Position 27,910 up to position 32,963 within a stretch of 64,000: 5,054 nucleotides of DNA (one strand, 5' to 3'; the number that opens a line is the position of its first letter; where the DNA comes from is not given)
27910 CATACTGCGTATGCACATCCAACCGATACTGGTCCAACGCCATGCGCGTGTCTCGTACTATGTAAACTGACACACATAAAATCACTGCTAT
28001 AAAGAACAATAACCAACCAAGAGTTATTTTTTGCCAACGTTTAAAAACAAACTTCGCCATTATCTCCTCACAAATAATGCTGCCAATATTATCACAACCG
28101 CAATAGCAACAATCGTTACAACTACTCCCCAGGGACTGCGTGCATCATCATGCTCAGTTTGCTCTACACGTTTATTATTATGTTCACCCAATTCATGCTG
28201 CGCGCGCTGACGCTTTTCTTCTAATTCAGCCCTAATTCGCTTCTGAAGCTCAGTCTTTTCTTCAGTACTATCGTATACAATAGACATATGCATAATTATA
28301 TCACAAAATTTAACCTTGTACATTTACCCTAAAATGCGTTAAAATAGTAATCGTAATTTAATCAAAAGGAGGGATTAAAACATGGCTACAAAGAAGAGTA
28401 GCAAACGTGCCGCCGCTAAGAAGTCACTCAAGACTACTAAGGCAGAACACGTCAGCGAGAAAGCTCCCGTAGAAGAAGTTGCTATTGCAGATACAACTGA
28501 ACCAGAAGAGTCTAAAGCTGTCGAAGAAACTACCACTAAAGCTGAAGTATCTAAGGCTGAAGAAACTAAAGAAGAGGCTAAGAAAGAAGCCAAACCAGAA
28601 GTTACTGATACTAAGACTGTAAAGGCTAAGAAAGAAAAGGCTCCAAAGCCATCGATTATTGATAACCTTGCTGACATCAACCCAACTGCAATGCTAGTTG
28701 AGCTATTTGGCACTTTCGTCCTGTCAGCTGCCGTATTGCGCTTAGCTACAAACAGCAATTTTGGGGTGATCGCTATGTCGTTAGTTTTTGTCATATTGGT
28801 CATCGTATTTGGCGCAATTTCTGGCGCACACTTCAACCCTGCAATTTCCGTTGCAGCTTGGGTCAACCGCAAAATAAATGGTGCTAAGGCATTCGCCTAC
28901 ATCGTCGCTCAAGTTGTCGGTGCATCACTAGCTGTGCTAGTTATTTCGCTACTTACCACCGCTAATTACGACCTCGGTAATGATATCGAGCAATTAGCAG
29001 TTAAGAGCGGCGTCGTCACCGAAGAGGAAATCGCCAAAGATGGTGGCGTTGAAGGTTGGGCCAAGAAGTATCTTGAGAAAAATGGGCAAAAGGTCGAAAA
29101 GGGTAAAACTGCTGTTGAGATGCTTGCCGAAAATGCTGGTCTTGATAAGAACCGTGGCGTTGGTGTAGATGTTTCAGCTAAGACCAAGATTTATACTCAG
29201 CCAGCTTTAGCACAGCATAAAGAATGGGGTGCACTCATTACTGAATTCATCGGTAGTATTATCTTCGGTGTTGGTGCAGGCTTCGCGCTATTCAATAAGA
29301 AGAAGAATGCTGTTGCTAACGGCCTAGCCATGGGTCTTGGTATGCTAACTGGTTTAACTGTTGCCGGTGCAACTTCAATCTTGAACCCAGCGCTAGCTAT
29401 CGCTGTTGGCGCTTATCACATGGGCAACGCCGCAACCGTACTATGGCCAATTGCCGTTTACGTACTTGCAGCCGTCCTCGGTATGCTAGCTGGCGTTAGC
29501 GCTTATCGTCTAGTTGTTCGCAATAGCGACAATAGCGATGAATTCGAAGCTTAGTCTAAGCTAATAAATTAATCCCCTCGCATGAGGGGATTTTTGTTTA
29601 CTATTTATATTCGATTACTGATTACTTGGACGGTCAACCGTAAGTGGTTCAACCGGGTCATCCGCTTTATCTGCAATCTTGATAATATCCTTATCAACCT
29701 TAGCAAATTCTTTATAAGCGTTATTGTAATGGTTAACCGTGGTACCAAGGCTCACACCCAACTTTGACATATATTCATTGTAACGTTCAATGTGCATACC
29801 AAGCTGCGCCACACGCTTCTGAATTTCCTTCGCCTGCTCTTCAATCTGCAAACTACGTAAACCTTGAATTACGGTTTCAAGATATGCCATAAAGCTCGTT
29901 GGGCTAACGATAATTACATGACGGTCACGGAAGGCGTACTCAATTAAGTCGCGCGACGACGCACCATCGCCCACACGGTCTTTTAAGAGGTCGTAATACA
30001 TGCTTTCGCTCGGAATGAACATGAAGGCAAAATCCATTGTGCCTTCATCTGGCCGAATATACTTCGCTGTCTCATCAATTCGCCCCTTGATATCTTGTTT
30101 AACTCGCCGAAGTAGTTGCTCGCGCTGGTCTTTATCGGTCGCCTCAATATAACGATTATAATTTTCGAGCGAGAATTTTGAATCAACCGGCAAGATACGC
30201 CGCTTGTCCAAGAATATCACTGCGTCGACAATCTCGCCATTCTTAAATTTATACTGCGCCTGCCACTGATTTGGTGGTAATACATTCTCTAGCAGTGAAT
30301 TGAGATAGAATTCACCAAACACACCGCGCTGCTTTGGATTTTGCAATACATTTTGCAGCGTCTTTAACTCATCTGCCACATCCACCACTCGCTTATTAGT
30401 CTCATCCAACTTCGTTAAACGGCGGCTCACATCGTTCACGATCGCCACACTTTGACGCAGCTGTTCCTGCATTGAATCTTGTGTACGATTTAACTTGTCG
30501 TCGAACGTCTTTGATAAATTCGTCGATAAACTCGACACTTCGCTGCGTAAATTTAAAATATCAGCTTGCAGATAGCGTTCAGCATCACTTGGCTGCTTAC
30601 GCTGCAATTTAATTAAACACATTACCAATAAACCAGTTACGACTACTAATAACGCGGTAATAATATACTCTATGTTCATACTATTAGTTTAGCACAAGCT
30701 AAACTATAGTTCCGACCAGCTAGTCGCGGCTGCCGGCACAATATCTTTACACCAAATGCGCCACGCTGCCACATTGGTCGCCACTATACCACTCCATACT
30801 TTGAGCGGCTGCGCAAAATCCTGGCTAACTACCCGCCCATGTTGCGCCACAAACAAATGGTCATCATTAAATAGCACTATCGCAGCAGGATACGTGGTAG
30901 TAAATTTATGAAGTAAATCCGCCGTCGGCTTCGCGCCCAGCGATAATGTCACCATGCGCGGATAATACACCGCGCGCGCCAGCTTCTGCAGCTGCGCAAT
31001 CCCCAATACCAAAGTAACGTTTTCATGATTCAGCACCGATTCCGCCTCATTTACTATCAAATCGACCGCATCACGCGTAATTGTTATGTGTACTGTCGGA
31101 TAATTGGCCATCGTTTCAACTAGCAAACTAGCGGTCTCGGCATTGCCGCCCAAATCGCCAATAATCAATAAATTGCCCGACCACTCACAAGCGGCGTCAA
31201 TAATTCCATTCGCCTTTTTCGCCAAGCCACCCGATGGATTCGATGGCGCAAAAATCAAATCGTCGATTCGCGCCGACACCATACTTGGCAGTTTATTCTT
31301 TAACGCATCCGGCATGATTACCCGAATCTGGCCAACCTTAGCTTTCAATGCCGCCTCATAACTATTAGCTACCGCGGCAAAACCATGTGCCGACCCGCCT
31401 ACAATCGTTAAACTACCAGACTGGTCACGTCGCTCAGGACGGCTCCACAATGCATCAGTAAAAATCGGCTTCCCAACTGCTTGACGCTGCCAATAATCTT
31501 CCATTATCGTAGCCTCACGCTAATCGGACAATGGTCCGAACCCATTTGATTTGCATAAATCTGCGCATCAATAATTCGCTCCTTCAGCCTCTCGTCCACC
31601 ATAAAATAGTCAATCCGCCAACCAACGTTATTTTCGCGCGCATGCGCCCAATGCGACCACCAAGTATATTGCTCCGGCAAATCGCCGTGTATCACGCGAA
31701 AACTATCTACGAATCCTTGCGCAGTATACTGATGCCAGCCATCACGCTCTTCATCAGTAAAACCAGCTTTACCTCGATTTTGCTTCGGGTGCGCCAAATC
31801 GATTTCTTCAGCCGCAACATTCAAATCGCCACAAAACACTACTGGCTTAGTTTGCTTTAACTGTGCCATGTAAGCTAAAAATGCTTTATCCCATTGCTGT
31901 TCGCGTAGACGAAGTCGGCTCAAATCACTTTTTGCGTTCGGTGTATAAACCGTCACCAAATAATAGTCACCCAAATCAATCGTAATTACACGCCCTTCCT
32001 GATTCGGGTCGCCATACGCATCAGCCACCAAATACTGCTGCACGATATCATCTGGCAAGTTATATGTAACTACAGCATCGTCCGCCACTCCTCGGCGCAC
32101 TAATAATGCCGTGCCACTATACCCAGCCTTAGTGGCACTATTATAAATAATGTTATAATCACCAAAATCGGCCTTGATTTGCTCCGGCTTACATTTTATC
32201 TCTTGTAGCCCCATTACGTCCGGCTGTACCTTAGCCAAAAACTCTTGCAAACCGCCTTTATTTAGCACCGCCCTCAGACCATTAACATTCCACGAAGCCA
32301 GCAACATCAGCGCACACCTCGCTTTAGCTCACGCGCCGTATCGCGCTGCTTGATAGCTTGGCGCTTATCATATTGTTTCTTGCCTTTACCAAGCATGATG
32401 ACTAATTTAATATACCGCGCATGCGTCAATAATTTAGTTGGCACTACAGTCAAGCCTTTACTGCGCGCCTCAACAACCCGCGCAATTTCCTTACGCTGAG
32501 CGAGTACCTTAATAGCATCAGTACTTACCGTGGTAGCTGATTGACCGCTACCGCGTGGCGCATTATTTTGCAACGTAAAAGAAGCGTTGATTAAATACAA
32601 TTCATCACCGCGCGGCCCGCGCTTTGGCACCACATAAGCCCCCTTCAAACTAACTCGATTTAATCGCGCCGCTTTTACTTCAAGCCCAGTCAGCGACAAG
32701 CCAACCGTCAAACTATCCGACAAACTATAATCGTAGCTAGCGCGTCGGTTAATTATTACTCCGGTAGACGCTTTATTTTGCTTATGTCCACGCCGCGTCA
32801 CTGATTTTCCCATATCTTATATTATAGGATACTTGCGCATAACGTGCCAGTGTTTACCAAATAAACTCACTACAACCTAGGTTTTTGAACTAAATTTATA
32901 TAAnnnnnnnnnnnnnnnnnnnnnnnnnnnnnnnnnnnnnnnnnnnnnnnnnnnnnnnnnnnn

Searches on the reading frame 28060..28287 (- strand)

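Call 35: search_protein_families(library=ncbifam, proteins=[window:28060-28287:-], max_evalue=0.00001)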
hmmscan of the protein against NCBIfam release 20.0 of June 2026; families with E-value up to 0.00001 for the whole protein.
window:28060-28287:- (75 aa): 0 families

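Call 52: search_protein_families(library=pfam, proteins=[window:28060-28287:-], max_evalue=0.0001)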
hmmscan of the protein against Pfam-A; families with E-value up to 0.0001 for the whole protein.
window:28060-28287:- (75 aa): 1 family
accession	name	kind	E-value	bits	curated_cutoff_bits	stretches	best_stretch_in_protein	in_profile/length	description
PF09850.14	DotU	-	9.9e-05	22.5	27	0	8-71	138-202/205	Type VI secretion system protein DotU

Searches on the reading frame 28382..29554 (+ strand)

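Call 55: search_protein_families(library=pfam, proteins=[window:28382-29554:+], max_evalue=0.0001)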
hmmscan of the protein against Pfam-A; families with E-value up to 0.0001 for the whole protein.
window:28382-29554:+ (390 aa): 1 family
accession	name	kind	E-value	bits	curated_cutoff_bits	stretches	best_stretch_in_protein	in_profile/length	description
PF00230.25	MIP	-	1.9e-18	67.5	25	1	126-200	44-116/222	Major intrinsic protein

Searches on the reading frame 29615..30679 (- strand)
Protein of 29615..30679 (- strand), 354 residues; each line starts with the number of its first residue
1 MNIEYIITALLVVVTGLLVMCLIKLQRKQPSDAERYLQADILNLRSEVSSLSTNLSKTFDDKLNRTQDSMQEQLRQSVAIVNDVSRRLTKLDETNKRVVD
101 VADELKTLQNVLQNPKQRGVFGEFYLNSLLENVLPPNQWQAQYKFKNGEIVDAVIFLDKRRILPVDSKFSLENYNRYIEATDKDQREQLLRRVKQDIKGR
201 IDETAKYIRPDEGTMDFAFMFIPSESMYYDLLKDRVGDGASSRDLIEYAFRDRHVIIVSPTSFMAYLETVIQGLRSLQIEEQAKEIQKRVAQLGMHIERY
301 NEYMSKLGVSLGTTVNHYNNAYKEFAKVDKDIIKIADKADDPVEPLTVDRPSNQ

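Call 35: search_protein_families(library=ncbifam, proteins=[window:29615-30679:-], max_evalue=0.00001)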
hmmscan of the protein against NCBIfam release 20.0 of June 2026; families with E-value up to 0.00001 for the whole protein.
window:29615-30679:- (354 aa): 1 family
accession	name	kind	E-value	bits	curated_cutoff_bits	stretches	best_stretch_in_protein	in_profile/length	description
NF007686.0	PRK10361.1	equivalog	2.3e-12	46.3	810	1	45-332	135-417/475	DNA recombination protein RmuC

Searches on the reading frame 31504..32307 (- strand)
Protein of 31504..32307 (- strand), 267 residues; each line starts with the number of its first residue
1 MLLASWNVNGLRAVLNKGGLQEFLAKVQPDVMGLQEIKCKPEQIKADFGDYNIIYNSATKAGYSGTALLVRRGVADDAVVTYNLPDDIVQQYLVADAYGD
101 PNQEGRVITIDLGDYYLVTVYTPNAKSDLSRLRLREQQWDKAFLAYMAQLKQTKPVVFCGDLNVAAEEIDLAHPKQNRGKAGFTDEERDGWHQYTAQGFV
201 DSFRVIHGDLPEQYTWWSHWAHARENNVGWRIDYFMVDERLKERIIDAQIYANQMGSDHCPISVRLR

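Call 55: search_protein_families(library=pfam, proteins=[window:31504-32307:-], max_evalue=0.0001)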
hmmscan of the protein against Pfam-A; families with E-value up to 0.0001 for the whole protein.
window:31504-32307:- (267 aa): 1 family
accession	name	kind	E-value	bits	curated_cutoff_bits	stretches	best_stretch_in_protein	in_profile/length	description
PF03372.29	Exo_endo_phos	-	2.4e-31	109.6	24.5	1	4-259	1-225/225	Endonuclease/Exonuclease/phosphatase family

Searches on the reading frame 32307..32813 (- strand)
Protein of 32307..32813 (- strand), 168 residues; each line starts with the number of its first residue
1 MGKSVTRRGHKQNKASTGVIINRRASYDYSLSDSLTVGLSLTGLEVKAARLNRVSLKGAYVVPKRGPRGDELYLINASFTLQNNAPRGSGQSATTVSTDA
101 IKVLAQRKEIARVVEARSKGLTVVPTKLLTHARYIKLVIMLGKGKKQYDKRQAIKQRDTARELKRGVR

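Call 35: search_protein_families(library=ncbifam, proteins=[window:32307-32813:-], max_evalue=0.00001)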
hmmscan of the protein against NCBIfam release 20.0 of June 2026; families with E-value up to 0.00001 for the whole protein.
window:32307-32813:- (168 aa): 2 families
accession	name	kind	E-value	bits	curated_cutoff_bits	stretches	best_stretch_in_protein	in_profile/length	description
NF003843.0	PRK05422.1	equivalog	8.1e-34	116.5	130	1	11-166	5-152/156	SsrA-binding protein SmpB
TIGR00086.1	smpB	equivalog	2.5e-32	111.9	119.1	1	19-166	2-142/144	SsrA-binding protein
